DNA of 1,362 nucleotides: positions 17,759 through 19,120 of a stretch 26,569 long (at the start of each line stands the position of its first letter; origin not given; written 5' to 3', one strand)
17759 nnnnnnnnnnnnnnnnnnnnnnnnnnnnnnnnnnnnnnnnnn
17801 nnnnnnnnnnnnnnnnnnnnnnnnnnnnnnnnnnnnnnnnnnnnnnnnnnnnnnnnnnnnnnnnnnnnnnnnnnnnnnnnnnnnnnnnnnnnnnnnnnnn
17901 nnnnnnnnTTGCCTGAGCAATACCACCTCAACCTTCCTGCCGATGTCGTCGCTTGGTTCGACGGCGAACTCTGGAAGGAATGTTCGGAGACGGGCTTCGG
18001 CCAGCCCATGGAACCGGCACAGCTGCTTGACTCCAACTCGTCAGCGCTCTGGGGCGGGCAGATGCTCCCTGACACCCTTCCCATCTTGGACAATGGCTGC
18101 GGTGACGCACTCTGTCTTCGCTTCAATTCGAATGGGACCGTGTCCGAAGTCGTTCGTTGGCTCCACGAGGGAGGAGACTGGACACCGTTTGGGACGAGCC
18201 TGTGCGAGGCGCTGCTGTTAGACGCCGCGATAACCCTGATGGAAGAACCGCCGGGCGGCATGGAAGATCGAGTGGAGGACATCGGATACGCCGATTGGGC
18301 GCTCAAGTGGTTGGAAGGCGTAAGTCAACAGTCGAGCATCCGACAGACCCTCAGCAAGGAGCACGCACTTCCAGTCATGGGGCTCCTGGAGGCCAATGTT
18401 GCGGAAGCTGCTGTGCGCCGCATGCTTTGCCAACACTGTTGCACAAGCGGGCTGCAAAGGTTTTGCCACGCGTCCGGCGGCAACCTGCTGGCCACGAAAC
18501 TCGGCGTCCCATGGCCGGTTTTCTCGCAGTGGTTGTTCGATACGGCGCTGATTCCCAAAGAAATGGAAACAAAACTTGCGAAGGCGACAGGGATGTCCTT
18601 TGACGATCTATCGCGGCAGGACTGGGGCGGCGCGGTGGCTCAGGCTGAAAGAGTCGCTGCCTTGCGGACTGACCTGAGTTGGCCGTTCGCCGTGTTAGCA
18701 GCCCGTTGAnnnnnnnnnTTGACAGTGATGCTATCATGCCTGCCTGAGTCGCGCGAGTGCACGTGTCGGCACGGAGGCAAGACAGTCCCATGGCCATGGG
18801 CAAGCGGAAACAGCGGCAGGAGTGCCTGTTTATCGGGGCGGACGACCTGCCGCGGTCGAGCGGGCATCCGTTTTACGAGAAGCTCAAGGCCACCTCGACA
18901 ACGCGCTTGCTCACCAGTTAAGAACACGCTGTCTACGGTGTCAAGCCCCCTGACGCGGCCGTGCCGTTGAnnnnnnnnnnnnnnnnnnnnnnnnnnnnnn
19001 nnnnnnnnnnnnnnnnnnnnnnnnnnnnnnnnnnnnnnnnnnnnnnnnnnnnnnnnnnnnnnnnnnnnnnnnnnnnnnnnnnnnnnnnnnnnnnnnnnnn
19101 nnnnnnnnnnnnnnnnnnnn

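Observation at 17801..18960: Low-GC islet at the 3' side of tRNA-Pro carrying an orphan SUKH immunity-type gene and an IS5-like transposase stub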

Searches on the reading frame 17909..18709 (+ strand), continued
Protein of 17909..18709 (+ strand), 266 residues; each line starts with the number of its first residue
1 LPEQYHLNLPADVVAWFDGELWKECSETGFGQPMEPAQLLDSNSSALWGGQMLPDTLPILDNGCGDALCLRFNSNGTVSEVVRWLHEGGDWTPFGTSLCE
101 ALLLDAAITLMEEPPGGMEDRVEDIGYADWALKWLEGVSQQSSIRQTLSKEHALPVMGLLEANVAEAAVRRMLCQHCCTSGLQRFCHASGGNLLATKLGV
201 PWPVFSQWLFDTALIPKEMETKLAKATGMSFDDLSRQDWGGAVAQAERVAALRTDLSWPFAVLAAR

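Call 61: predict_structure(alignment_id=A6)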
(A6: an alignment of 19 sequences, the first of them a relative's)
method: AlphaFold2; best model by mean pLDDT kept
length: 421 residues; sequences in the alignment: 19
mean_pLDDT: 87.0   pTM: 0.88
mean pLDDT of the five models: 87.0, 86.7, 86.6, 85.4, 83.7
residues with pLDDT >= 90: 240; 70-90: 134; 50-70: 38; < 50: 9
segments of 3 or more residues with pLDDT < 50: 122-125, 303-307
pLDDT, mean of each block of 10 residues (from residue 1): 85 94 86 70 78 85 91 93 96 83 94 85 58 84 70 72 87 94 91 89 93 90 95 96 95 96 93 95 96 74 51 83 92 90 75 92 98 96 85 97 98 93 77
secondary structure, 60 per line:
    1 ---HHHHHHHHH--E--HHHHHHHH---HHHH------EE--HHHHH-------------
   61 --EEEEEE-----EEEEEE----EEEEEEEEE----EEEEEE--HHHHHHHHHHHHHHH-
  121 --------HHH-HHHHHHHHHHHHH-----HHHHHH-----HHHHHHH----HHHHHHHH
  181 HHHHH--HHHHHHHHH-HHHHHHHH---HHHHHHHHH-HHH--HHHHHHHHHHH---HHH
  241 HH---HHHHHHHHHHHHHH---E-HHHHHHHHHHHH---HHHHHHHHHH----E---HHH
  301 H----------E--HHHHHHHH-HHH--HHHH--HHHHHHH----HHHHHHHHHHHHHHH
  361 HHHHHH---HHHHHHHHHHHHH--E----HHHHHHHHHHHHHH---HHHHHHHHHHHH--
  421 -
elements in order: H4-12 H18-25 H29-32 H43-47 E63-68 E74-79 E84-92 E97-102 H105-119 H133-145 H151-156 H162-168 H173-185 H188-196 H198-205 H209-217 H224-234 H238-242 H246-259 H265-276 H280-289 H298-301 H315-322 H329-332 H335-341 H346-366 H370-382 H390-403 H407-418

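Call 95: search_protein_families(library=ncbifam, proteins=[P0003, L097:5974-7227:+], max_evalue=0.1)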
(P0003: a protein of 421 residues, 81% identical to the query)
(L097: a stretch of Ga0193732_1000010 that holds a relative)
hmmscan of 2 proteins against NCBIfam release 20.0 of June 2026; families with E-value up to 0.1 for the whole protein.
P0003 (421 aa): 0 families

L097:5974-7227:+ (418 aa): 0 families

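Call 96: search_protein_families(library=padloc, proteins=[window:17909-18706:+, P0003, L097:5974-7227:+], max_evalue=0.01)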
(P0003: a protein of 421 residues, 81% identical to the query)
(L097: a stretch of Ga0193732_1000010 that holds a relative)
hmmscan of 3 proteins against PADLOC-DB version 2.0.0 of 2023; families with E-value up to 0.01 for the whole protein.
window:17909-18706:+ (266 aa): 0 families

P0003 (421 aa): 0 families

L097:5974-7227:+ (418 aa): 0 families

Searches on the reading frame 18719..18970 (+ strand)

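Call 5: search_protein_families(library=pfam, proteins=[window:18719-18970:+], max_evalue=1)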
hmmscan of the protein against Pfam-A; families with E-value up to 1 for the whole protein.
window:18719-18970:+ (83 aa): 0 families

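Call 8: search_protein_families(library=ncbifam, proteins=[window:18719-18970:+], max_evalue=10)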
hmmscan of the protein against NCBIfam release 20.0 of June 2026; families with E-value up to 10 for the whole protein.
window:18719-18970:+ (83 aa): 1 family
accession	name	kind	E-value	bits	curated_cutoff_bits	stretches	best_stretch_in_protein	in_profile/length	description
NF000456.2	blaMSI-1_fam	exception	0.084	12.1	550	1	8-64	162-220/289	MSI-1 family subclass B3 metallo-beta-lactamase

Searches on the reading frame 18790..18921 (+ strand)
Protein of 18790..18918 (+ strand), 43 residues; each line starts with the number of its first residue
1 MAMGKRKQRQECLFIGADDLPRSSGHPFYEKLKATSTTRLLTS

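Call 8: search_protein_families(library=ncbifam, proteins=[window:18791-18921:+], max_evalue=10)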
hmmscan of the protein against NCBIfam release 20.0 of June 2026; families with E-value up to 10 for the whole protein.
window:18791-18921:+ (43 aa): 0 families

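Call 19: find_homologous_proteins(query=window:18790-18918:+, max_evalue=0.01)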
Query seq(43 aa) (43 aa): 2 proteins with E <= 0.01 among 2 candidates.
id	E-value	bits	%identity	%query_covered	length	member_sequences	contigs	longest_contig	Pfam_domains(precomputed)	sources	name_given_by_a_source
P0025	1.3e-19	84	100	95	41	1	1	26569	-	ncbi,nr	ncbi:MAG TPA: hypothetical protein VML55_02760 [Planctomycetaceae bacterium]|nr:hypothetical protein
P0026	3.7e-5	40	63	79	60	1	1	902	-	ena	-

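Call 24: search_dna_similar(query=window:18790-18918:+, collection=plasmids, mode=protein, max_evalue=10, max_rows=20)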
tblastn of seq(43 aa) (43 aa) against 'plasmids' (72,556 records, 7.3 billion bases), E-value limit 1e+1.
Records with a match: 27; places in all: 48; records where one place covers at least 80% of the query: 1.
Best place of each record, by identity: 60-80% 11; <60% 16.
By first word of the organism name: Pseudomonas 11; Phaeobacter 4; Sphingobium 2; Novosphingobium 2; Stutzerimonas 2; uncultured 1; Rhizorhabdus 1; Rhodovastum 1; Solidesulfovibrio 1; Campylobacter 1; and 1 more.
By predicted mobility (MOB-suite, as given by PLSDB): non-mobilizable 12; mobilizable 8; conjugative 7.
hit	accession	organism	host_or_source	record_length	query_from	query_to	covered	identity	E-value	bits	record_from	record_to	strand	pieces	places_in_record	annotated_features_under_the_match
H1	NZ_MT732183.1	Pseudomonas aeruginosa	-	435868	6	37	74%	53.1%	6e-1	33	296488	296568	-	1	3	hypothetical protein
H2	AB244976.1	uncultured bacterium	-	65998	1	33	77%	45.5%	3e-2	36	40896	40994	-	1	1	tnp: IS5 family transposase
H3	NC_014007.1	Sphingobium indicum UT26S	-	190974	1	33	77%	45.5%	3e-2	36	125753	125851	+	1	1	transposase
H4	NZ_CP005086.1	Sphingobium sp. TKS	-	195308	1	33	77%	45.5%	3e-2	36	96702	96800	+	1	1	transposase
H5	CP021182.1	Rhizorhabdus wittichii DC-6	activated sludge of a wastewater ...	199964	1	33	77%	45.5%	3e-2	36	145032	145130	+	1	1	DDE transposase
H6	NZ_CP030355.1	Novosphingobium sp. P6W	cell culture,podzolic fallow soil ...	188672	1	33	77%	45.5%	9e-2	35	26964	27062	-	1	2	transposase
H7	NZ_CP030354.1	Novosphingobium sp. P6W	cell culture,podzolic fallow soil ...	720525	1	33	77%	45.5%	9e-2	35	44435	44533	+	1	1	transposase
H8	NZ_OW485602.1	Rhodovastum atsumiense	-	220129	1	34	79%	44.1%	1e-3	40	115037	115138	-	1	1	transposase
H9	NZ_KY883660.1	Pseudomonas putida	-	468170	10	37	65%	53.3%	1e+0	32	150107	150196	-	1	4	none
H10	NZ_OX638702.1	Pseudomonas aeruginosa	Homo sapiens,blood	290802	15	37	53%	62.5%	3e+0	31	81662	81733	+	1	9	DUF4031 domain-containing protein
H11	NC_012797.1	Solidesulfovibrio magneticus RS-1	-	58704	1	35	81%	37.1%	5e-3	39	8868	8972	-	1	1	transposase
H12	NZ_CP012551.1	Campylobacter sp. RM16187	dog,cell culture,oral swab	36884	11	35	58%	50.0%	5e+0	30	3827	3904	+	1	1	HlyD family type I secretion periplasmic adaptor subunit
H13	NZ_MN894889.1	Pseudomonas aeruginosa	-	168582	20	37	42%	66.7%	4e+0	30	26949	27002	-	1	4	hypothetical protein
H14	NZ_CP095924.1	Pseudomonas aeruginosa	water sink surface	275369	20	37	42%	66.7%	4e+0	30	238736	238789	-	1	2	helicase-related protein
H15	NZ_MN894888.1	Pseudomonas aeruginosa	-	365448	20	37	42%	66.7%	4e+0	30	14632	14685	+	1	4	hypothetical protein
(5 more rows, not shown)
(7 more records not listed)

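Call 26: get_annotated_region(hit=H8, flank=2000)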
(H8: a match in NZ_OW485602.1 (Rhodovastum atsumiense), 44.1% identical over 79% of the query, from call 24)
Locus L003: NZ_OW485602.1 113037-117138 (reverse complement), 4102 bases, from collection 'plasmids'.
description: Rhodovastum atsumiense strain G2-11 plasmid RHOApa
organism: Rhodovastum atsumiense (NCBI taxid 504468)
taxonomy: Bacteria; Pseudomonadota; Alphaproteobacteria; Rhodospirillales; Acetobacteraceae; Rhodovastum; Rhodovastum atsumiense
host: -; source: -; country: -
typing (MOB-suite, as given by PLSDB): mobilizable; relaxase MOBP
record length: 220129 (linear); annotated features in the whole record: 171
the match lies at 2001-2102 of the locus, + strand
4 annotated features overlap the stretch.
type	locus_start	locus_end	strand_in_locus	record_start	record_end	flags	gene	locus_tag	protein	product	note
CDS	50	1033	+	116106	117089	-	-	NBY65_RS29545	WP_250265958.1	IS1595 family transposase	-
CDS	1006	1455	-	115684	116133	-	-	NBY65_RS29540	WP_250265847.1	hypothetical protein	-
CDS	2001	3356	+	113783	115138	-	-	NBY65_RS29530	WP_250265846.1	transposase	-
CDS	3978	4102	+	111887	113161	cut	-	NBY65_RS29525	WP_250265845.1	FkbM family methyltransferase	-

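Call 27: get_annotated_region(hit=H2, flank=2000)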
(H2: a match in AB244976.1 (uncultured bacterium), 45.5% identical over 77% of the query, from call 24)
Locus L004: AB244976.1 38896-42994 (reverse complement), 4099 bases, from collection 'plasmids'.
description: Uncultured bacterium plasmid pLB1 DNA, complete sequence
organism: uncultured bacterium (NCBI taxid 77133)
taxonomy: Bacteria; ; ; ; ; ; uncultured bacterium
host: -; source: -; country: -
typing (MOB-suite, as given by PLSDB): conjugative; replicon rep_cluster_1617; relaxase MOBP; mating-pair formation MPF_T
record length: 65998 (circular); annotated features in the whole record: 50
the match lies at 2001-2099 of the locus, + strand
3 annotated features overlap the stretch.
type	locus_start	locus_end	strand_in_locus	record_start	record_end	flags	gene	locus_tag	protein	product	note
CDS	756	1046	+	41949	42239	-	-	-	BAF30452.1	putative plasmid maintenance system killer protein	-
CDS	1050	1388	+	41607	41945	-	-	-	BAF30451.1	putative plasmid maintenance system antidote protein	-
CDS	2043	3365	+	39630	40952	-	tnp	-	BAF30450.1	IS5 family transposase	-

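Call 28: get_annotated_region(hit=H11, flank=2000)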
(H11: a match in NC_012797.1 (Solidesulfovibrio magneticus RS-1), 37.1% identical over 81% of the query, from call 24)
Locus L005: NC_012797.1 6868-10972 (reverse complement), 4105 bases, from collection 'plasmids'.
description: Solidesulfovibrio magneticus RS-1 plasmid pDMC1, complete sequence
organism: Solidesulfovibrio magneticus RS-1 (NCBI taxid 573370)
taxonomy: Bacteria; Thermodesulfobacteriota; Desulfovibrionia; Desulfovibrionales; Desulfovibrionaceae; Solidesulfovibrio; Solidesulfovibrio magneticus; Solidesulfovibrio magneticus RS-1
host: -; source: -; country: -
typing (MOB-suite, as given by PLSDB): non-mobilizable
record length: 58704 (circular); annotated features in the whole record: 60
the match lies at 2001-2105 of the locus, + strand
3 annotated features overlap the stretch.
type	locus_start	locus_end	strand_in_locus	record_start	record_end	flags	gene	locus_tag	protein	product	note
CDS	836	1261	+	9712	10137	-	-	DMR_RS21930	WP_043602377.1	DUF6444 domain-containing protein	-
CDS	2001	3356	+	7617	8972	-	-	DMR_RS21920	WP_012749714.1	transposase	-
CDS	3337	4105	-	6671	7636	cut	-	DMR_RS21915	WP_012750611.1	IS66 family transposase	-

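Call 29: search_protein_families(library=pfam, proteins=[L003:2001-3356:+, L005:2001-3356:+, L004:2001-3365:+], max_evalue=0.001)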
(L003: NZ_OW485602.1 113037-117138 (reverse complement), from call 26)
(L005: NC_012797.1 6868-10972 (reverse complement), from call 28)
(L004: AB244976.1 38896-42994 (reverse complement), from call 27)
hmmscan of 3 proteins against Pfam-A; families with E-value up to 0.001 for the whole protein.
L003:2001-3356:+ (451 aa): 3 families
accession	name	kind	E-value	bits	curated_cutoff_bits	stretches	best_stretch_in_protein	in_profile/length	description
PF05598.16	DUF772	-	1.6e-19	70.1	23.1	1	58-130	1-72/74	Transposase domain (DUF772)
PF01609.27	DDE_Tnp_1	-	8.5e-09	35.9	23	1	217-392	21-200/200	Transposase DDE domain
PF13751.12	DDE_Tnp_1_6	-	6.4e-05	23.7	25.1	1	330-392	59-121/125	Transposase DDE domain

L005:2001-3356:+ (451 aa): 2 families
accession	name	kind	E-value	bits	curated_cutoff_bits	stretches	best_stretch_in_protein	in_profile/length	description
PF05598.16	DUF772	-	4e-20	72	23.1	1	57-129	1-72/74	Transposase domain (DUF772)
PF01609.27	DDE_Tnp_1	-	9.3e-09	35.8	23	1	216-383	21-190/200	Transposase DDE domain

L004:2001-3365:+ (454 aa): 3 families
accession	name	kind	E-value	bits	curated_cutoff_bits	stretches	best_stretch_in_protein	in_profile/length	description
PF05598.16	DUF772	-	1.8e-19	70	23.1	1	58-129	1-71/74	Transposase domain (DUF772)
PF01609.27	DDE_Tnp_1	-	7.6e-12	45.8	23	1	218-387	22-194/200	Transposase DDE domain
PF13751.12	DDE_Tnp_1_6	-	4e-07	30.8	25.1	1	329-393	57-121/125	Transposase DDE domain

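Call 32: find_encoding_contigs(protein=P0026, flank=2000, max_places=3)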
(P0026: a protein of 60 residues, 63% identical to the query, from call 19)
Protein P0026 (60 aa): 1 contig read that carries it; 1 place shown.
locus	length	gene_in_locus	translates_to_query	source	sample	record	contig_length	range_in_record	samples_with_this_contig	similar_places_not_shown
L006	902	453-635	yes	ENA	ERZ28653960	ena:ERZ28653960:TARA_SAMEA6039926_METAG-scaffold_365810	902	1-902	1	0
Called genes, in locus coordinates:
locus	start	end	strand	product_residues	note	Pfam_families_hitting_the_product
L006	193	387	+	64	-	-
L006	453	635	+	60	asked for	-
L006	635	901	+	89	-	?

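Call 92: search_protein_representatives(alignment_id=A9)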
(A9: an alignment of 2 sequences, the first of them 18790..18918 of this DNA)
Query: 2 sequences, 65 profile positions. Proteins with E-value up to 0.001 (for the whole library): 2085; up to 1e-10: 69; up to 1e-30: 1. The best 150 are listed.
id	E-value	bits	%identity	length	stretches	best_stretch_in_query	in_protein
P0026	1.3e-35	137.3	-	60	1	1-65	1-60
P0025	4.0e-21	90.9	-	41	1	3-44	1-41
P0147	3.0e-14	68.9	-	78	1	1-55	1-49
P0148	5.5e-14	68.0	-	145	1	1-52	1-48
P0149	1.2e-13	66.9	-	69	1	1-54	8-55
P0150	1.5e-13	66.7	-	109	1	1-51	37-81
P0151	1.7e-13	66.4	-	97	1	1-50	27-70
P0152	1.7e-13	66.4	-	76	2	2-49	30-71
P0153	2.6e-13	65.8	-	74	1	1-57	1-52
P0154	3.8e-13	65.3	-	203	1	9-59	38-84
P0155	5.2e-13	64.9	-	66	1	1-50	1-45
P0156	5.3e-13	64.9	-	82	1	1-49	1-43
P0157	6.6e-13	64.6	-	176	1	1-55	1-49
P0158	1.2e-12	63.8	-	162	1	1-42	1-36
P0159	1.5e-12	63.4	-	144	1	1-50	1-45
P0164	3.0e-12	62.5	-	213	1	1-49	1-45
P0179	1.3e-11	60.4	-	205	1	1-50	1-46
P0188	2.6e-11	59.4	-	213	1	1-50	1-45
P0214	1.1e-10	57.5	-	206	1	3-54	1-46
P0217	1.2e-10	57.4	-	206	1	1-52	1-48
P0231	1.9e-10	56.7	-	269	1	1-49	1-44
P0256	3.9e-10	55.7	-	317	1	3-49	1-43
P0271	6.6e-10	54.9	-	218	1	1-50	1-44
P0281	7.8e-10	54.7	-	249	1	1-56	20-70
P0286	8.7e-10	54.6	-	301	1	1-54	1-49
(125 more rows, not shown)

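Call 93: search_protein_families(library=pfam, proteins=[P0256, P0286, P0231, P0281, P0271, P0164, P0188, P0214, P0217, P0179], max_evalue=0.001)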
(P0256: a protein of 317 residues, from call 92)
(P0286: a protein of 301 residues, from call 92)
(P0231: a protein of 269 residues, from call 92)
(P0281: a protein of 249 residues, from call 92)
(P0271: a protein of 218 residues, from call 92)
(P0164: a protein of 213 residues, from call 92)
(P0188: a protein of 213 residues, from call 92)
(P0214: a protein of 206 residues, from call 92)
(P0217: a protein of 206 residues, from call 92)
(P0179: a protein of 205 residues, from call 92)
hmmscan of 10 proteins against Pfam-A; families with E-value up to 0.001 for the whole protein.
P0256 (317 aa): 0 families

P0286 (301 aa): 0 families

P0231 (269 aa): 1 family
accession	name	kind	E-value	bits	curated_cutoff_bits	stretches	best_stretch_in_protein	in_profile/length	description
PF05598.16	DUF772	-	0.0001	22.7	23.1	1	97-130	40-72/74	Transposase domain (DUF772)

P0281 (249 aa): 1 family
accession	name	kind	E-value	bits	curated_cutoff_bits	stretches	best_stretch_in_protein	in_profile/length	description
PF05598.16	DUF772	-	1.3e-08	35.2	23.1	1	78-125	1-49/74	Transposase domain (DUF772)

P0271 (218 aa): 1 family
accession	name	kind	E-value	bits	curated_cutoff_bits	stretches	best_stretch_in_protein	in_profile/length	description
PF05598.16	DUF772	-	6.2e-20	71.4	23.1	1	57-129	1-72/74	Transposase domain (DUF772)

P0164 (213 aa): 0 families

P0188 (213 aa): 1 family
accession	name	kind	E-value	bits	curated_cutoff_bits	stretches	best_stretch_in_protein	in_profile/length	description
PF05598.16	DUF772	-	5.6e-20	71.6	23.1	1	61-133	1-72/74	Transposase domain (DUF772)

P0214 (206 aa): 0 families

P0217 (206 aa): 1 family
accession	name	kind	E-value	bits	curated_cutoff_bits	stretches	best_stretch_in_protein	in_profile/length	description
PF05598.16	DUF772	-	4.8e-07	30.1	23.1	1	77-121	16-61/74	Transposase domain (DUF772)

P0179 (205 aa): 0 families

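Call 95: search_protein_families(library=ncbifam, proteins=[window:18790-18918:+, P0271], max_evalue=0.1)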
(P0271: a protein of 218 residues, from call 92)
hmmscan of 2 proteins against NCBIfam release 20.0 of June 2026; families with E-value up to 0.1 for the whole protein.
window:18790-18918:+ (43 aa): 0 families

P0271 (218 aa): 5 families
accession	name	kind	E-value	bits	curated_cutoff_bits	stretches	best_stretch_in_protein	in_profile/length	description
NF033551.1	transpos_IS1182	equivalog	6.7e-21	74.7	270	1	46-152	37-145/488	IS1182 family transposase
NF033581.1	transpos_IS5_4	equivalog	6.7e-12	45.4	140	1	50-133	19-105/285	IS5 family transposase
NF033593.1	transpos_ISNCY_1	equivalog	6.1e-05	21.9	325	1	52-143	41-130/444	ISNCY family transposase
NF033578.1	transpos_IS5_1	equivalog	0.015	14.5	275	1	48-135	34-123/419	IS5 family transposase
NF033592.1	transpos_IS4_1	equivalog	0.044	12.9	115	1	61-139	26-97/332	IS4 family transposase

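Call 97: search_protein_families(library=ncbifam, proteins=[L003:2001-3356:+, L005:2001-3356:+, L004:2001-3365:+], max_evalue=0.00001)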
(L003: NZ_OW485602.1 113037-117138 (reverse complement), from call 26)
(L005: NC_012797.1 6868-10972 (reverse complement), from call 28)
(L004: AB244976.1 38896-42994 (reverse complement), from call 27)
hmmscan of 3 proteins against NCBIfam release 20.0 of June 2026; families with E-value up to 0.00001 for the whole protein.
L003:2001-3356:+ (451 aa): 5 families
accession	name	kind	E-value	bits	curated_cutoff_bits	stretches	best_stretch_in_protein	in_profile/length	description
NF033551.1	transpos_IS1182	equivalog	4.6e-46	157.7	270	2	46-315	37-343/488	IS1182 family transposase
NF033581.1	transpos_IS5_4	equivalog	9.9e-27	94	140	1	41-392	14-284/285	IS5 family transposase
NF033593.1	transpos_ISNCY_1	equivalog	1.2e-12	47.3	325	1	44-157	32-143/444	ISNCY family transposase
NF033578.1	transpos_IS5_1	equivalog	4.3e-09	36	275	0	237-397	289-418/419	IS5 family transposase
NF033579.1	transpos_IS5_2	equivalog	4.8e-07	29.5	140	0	229-334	137-229/289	IS5 family transposase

L005:2001-3356:+ (451 aa): 5 families
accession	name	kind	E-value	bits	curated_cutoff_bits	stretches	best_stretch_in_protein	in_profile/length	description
NF033551.1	transpos_IS1182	equivalog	1.6e-47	162.5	270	1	44-311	35-339/488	IS1182 family transposase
NF033581.1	transpos_IS5_4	equivalog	8.7e-24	84.3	140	1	46-393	15-284/285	IS5 family transposase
NF033593.1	transpos_ISNCY_1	equivalog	1.4e-10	40.5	325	1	36-156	25-143/444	ISNCY family transposase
NF033578.1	transpos_IS5_1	equivalog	8.6e-08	31.7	275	0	234-398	287-418/419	IS5 family transposase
NF033579.1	transpos_IS5_2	equivalog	4e-07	29.8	140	0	229-331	138-226/289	IS5 family transposase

L004:2001-3365:+ (454 aa): 4 families
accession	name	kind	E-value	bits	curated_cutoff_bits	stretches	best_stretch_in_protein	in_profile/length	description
NF033551.1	transpos_IS1182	equivalog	6.9e-53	180.2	270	2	44-303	35-331/488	IS1182 family transposase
NF033581.1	transpos_IS5_4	equivalog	3.7e-21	75.7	140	1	46-393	15-284/285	IS5 family transposase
NF033578.1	transpos_IS5_1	equivalog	1.9e-11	43.7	275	1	237-398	289-418/419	IS5 family transposase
NF033593.1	transpos_ISNCY_1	equivalog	1.1e-09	37.5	325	1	38-157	25-143/444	ISNCY family transposase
